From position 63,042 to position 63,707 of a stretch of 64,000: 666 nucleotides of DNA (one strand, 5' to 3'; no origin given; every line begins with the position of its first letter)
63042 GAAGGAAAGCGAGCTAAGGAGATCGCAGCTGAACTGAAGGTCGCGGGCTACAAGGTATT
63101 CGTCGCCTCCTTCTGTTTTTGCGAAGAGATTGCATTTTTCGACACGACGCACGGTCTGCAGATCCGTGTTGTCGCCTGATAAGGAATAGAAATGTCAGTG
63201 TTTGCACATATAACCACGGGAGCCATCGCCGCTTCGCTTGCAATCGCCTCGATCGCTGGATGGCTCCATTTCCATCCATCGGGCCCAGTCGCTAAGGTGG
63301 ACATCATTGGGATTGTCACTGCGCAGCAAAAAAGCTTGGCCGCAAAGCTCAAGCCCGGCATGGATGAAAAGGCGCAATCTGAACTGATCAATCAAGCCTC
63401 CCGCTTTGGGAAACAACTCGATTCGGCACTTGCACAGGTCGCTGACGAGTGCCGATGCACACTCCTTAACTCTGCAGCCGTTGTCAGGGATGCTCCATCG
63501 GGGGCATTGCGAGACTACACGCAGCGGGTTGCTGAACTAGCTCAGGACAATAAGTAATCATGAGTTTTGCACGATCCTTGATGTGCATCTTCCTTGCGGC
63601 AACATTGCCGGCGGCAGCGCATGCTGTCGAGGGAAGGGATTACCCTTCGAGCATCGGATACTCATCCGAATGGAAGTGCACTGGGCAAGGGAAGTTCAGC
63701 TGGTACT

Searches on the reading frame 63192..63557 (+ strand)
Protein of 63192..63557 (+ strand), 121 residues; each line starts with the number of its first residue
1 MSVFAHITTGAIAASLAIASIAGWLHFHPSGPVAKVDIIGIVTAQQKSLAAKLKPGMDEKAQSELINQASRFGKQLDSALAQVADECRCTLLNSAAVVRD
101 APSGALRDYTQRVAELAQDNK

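Call 44: find_encoding_contigs(protein=window:63192-63557:+, flank=10000, max_places=4)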
Protein window:63192-63557:+ (121 aa): 16 contigs read that carry it; 4 places shown.
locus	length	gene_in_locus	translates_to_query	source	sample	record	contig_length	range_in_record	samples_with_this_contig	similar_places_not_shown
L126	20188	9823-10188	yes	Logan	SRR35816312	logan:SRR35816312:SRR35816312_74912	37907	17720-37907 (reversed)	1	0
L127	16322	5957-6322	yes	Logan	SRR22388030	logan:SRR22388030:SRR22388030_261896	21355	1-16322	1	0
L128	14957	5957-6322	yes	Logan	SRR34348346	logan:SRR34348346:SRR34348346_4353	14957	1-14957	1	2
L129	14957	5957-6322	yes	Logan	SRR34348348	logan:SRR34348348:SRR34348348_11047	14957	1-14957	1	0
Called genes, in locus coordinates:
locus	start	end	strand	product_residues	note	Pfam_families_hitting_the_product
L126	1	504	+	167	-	?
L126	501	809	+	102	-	-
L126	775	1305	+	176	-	PF05280:FlhC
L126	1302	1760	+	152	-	PF01464:SLT, PF18896:SLT_3 (weak)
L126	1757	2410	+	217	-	PF00691:OmpA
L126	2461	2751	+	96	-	-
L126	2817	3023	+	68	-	-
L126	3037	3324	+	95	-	PF07178:TraL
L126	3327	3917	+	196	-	PF05309:TraE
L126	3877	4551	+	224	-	PF06586:TraK_N, PF23536:TraK_C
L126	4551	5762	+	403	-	PF03743:TrbI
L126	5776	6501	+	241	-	PF10411:DsbC_N, PF13098:Thioredoxin_2, PF01323:DSBA (faint)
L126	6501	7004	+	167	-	PF09676:TraV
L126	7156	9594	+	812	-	PF11130:TraC_F_IV, PF19044:P-loop_TraG, PF12846:AAA_10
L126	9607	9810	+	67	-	-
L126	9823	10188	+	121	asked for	-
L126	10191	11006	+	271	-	PF13728:TraF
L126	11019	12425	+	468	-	PF06122:TraH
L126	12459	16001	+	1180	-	PF07916:TraG_N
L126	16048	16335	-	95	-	-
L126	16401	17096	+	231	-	PF09669:Phage_pRha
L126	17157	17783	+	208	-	-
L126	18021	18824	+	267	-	PF12686:DUF3800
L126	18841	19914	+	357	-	PF23310:TPR_27 (faint)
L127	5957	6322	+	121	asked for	-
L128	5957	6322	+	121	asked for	-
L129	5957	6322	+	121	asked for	-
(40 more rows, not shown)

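Call 46: search_protein_families(library=phrogs, proteins=[L126:16401-17096:+, L126:16048-16335:-], max_evalue=0.01)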
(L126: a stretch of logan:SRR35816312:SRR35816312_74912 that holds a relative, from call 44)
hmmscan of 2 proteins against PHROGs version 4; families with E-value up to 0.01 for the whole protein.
L126:16401-17096:+ (231 aa): 12 families
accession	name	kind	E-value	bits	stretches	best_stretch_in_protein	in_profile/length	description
phrog_995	-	transcription regulation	5e-44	152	1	7-144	109-242/307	transcriptional regulator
phrog_518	-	transcription regulation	6.1e-40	138.4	1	9-120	14-121/268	Rha-like transcriptional regulator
phrog_821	-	transcription regulation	9.1e-40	138.1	1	7-120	152-261/324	transcriptional regulator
phrog_18886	-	unknown function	6.4e-39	135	1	8-119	8-119/269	-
phrog_373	-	transcription regulation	2.1e-26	94.1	1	8-127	89-211/373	anti-repressor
phrog_2657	-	transcription regulation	2.1e-24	87.2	1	11-117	16-121/243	transcriptional regulator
phrog_63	-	transcription regulation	7.2e-17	62.8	1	9-121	123-234/431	anti-repressor Ant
phrog_15204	-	transcription regulation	1.7e-13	51.1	1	10-55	28-73/79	anti-repressor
phrog_10324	-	transcription regulation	2.1e-12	48.4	1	17-116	4-100/205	anti-repressor Ant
phrog_17716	-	unknown function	2e-09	39.2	1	85-116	1-32/101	-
phrog_20738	-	transcription regulation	1.4e-08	36.5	1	77-119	3-45/103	anti-repressor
phrog_8244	-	unknown function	3e-06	27.6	1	10-115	149-251/383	-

L126:16048-16335:- (95 aa): 0 families
